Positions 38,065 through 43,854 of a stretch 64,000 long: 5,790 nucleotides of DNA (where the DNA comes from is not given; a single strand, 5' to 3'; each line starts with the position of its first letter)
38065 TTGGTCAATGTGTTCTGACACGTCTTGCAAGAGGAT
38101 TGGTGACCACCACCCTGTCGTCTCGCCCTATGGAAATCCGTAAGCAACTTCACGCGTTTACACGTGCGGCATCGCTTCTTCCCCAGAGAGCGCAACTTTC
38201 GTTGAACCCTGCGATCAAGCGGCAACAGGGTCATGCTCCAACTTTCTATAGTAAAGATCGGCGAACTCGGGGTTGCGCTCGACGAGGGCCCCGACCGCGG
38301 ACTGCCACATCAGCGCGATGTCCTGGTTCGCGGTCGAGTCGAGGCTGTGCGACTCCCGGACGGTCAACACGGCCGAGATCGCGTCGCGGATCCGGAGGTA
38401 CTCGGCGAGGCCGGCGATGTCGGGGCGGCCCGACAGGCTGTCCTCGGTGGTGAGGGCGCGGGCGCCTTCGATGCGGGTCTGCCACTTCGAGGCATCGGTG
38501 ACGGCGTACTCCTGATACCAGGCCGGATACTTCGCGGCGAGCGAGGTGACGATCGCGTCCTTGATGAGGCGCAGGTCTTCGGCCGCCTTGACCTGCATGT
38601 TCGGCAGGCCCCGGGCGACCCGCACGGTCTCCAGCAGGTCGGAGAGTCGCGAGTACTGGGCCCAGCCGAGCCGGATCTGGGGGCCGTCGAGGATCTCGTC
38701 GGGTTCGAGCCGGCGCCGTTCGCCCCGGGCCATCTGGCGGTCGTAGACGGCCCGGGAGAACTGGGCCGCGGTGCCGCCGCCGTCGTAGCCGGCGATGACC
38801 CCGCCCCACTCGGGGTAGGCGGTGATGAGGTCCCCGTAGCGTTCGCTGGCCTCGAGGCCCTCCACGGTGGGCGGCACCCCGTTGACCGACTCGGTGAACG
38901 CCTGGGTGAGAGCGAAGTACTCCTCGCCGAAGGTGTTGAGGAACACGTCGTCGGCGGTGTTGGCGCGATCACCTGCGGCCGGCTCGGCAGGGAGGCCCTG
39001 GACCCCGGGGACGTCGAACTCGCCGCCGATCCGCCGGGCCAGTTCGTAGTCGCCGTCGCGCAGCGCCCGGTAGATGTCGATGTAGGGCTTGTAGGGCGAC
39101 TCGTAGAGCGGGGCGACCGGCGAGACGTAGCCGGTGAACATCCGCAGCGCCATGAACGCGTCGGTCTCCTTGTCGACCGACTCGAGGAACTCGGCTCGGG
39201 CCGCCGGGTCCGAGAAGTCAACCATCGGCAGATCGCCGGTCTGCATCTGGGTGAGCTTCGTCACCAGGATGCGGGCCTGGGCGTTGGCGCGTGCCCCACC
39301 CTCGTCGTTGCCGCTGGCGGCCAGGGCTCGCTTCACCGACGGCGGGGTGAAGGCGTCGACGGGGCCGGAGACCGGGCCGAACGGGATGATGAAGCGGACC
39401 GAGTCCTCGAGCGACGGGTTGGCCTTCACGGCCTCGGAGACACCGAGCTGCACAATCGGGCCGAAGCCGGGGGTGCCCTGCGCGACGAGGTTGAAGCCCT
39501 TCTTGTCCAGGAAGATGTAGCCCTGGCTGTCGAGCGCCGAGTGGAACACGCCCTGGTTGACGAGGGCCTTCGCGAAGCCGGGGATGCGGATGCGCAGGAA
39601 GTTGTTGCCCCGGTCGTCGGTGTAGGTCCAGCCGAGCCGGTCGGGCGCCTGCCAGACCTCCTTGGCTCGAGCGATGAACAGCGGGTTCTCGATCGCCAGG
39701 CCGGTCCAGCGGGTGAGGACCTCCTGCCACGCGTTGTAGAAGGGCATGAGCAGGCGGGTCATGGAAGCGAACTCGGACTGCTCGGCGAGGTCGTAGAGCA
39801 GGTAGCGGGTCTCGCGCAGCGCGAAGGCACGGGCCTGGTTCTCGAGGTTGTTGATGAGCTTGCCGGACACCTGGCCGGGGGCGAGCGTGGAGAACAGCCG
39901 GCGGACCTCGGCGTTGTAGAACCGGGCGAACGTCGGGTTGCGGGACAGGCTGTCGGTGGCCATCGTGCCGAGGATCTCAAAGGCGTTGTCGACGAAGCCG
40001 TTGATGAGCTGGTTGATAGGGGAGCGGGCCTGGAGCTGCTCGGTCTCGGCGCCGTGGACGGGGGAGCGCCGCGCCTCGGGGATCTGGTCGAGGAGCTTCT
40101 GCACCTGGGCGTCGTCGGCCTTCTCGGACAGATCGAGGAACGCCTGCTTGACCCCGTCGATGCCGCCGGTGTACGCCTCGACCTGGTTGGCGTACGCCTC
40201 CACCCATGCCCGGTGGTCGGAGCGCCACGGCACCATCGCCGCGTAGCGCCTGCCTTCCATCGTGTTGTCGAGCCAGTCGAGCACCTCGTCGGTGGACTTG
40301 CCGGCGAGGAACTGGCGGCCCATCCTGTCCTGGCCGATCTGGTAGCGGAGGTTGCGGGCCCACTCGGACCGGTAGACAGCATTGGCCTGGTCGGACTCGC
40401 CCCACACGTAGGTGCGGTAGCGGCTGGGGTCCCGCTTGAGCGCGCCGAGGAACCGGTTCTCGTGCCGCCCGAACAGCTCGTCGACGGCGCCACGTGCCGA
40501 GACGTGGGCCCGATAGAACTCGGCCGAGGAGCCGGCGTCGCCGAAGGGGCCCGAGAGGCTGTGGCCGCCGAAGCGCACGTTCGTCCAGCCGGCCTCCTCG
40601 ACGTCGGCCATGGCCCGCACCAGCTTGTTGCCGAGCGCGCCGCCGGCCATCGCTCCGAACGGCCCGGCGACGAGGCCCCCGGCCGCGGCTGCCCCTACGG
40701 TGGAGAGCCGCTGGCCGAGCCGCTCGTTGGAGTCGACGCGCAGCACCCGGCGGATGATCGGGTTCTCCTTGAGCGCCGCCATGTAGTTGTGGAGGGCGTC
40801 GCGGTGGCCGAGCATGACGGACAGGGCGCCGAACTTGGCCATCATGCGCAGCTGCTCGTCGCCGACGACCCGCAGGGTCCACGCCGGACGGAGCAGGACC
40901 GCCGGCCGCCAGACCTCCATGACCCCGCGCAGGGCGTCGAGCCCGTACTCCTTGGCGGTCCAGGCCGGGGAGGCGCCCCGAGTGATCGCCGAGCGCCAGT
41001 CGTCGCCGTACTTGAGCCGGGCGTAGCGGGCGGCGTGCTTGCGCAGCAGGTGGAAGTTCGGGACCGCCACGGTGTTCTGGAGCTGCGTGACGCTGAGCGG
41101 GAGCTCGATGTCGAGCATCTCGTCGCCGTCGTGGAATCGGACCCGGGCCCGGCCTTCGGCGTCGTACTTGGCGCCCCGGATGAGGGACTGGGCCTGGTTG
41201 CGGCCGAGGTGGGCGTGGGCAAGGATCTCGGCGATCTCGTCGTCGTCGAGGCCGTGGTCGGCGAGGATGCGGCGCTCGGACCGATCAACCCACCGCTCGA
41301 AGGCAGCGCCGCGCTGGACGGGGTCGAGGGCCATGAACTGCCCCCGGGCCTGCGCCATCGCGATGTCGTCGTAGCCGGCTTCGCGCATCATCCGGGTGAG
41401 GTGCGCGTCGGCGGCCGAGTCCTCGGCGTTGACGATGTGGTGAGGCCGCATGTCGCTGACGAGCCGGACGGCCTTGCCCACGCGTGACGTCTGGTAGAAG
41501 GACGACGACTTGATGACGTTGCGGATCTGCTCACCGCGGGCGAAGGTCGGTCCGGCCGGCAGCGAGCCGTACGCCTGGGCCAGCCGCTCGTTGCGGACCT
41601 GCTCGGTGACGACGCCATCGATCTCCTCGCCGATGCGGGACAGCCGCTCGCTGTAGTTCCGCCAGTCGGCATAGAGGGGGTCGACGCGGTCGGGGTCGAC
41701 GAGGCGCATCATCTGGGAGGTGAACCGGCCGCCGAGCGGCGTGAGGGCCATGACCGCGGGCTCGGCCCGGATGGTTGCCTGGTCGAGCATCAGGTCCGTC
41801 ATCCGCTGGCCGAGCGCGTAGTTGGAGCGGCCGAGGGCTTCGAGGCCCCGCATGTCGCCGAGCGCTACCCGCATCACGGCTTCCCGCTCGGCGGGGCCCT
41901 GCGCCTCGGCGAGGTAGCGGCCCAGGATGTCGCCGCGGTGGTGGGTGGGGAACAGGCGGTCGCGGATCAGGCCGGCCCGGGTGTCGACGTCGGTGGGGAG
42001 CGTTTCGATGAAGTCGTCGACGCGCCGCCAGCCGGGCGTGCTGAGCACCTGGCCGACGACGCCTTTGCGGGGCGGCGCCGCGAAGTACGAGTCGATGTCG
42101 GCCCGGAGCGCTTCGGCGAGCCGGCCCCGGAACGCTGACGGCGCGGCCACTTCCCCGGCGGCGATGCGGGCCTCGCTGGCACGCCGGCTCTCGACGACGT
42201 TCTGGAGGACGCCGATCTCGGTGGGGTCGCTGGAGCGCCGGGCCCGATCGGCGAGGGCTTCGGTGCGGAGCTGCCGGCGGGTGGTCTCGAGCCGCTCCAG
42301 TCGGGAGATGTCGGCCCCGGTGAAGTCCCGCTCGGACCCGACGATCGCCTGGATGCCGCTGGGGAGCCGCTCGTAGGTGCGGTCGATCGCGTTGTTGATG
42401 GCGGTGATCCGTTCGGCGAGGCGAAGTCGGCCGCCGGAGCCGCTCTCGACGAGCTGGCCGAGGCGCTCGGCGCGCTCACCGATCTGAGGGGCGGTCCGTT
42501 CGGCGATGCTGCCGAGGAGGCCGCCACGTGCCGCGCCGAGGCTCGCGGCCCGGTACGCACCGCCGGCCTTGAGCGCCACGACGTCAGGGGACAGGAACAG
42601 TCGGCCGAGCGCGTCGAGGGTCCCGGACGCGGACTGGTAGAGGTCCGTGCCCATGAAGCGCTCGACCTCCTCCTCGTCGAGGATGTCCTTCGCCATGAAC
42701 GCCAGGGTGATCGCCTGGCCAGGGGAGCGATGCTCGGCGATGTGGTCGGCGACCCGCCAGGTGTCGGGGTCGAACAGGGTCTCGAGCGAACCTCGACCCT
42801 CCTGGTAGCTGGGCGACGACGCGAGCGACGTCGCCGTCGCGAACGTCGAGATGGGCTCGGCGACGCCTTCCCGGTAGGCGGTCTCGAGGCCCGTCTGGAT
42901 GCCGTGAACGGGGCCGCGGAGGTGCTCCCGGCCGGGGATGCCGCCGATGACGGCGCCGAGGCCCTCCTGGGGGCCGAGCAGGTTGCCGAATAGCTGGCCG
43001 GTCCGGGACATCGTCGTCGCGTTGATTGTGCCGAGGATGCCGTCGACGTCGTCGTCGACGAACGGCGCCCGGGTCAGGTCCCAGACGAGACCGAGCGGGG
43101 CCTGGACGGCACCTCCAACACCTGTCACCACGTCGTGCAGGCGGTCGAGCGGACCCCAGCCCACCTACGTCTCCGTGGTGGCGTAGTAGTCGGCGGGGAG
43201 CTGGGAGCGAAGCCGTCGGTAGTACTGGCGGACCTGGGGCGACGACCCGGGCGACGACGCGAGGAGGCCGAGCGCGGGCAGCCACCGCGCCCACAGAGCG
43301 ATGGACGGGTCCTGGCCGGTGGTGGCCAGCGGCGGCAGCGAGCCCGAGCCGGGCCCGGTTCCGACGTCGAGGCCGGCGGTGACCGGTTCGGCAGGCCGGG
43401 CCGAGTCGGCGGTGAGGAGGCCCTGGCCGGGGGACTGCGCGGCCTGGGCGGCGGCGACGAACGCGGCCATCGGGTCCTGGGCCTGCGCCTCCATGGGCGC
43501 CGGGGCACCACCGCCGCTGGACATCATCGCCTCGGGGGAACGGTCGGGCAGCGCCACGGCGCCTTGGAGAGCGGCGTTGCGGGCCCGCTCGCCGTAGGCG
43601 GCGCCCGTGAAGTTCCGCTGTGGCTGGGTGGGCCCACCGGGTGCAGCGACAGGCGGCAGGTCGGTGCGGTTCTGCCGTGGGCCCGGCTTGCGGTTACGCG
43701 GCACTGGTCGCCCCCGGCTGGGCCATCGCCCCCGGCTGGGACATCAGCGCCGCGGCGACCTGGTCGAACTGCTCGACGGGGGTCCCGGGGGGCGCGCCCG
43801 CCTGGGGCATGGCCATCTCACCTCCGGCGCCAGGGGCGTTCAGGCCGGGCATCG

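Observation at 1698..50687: Genome-wide array of 11-bp palindromic boxes (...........) in tandem with a 12-bp period: stoperator/met-box-like network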

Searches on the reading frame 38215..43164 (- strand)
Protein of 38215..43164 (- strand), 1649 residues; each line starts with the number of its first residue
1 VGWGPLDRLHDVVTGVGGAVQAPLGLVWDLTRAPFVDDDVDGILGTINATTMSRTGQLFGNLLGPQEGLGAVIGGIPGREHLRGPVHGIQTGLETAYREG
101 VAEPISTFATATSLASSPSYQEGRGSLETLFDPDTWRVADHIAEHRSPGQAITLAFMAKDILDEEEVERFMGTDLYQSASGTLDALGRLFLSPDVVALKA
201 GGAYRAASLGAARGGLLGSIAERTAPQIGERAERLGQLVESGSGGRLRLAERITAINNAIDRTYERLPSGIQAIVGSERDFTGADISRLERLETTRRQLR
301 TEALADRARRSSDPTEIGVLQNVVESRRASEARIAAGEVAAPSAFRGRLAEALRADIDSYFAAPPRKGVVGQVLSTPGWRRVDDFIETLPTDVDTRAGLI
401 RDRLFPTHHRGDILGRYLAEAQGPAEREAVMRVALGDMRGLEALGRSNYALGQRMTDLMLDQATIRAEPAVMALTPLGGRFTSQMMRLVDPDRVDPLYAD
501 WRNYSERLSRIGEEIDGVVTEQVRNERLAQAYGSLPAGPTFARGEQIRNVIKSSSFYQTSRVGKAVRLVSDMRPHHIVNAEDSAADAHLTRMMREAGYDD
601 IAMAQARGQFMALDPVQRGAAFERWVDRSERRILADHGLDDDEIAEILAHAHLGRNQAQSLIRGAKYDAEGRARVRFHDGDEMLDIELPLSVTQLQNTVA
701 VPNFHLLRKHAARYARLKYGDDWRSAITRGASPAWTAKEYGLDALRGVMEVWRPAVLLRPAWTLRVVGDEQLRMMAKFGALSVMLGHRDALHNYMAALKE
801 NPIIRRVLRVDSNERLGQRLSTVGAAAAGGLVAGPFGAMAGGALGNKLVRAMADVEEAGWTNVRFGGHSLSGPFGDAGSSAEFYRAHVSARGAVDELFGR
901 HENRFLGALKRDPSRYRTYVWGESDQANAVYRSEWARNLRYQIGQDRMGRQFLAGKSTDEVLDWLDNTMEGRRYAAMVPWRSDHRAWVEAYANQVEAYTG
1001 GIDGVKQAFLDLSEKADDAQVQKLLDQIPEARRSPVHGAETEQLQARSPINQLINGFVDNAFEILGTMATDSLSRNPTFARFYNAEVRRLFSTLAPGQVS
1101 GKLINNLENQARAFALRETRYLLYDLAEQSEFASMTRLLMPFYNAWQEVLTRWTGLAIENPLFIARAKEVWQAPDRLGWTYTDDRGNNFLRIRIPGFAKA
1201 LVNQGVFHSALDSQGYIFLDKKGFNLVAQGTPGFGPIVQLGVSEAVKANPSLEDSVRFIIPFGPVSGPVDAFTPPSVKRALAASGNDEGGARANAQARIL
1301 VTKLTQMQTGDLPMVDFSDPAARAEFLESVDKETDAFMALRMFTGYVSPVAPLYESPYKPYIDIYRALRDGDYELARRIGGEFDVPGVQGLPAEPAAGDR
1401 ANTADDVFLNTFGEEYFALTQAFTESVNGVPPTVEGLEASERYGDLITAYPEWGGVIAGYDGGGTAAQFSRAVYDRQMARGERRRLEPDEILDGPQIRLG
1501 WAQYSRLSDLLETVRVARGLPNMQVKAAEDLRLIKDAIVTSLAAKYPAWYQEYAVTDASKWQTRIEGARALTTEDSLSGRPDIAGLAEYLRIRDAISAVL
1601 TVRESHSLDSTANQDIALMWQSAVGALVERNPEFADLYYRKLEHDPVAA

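Call 51: search_protein_families(library=phrogs, proteins=[window:38215-43164:-], max_evalue=0.001)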
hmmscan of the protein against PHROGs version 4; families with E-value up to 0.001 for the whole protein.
window:38215-43164:- (1649 aa): 1 family
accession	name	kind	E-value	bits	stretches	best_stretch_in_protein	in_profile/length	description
phrog_10618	-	unknown function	7.5e-54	183.6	2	863-1192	897-1231/1722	-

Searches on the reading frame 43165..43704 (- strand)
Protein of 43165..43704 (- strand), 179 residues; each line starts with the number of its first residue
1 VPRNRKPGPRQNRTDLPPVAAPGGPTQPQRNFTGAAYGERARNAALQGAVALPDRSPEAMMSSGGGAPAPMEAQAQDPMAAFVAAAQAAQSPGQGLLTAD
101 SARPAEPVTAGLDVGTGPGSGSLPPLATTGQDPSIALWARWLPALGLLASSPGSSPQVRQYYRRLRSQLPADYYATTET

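Call 41: search_protein_families(library=pfam, proteins=[window:43165-43704:-], max_evalue=0.01)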
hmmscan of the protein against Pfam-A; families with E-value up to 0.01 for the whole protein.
window:43165-43704:- (179 aa): 0 families

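Call 51: search_protein_families(library=phrogs, proteins=[window:43165-43704:-], max_evalue=0.001)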
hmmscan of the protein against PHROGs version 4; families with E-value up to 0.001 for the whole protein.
window:43165-43704:- (179 aa): 1 family
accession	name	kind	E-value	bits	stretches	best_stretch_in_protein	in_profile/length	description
phrog_8200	-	unknown function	2.1e-12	48.5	1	12-168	6-139/140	-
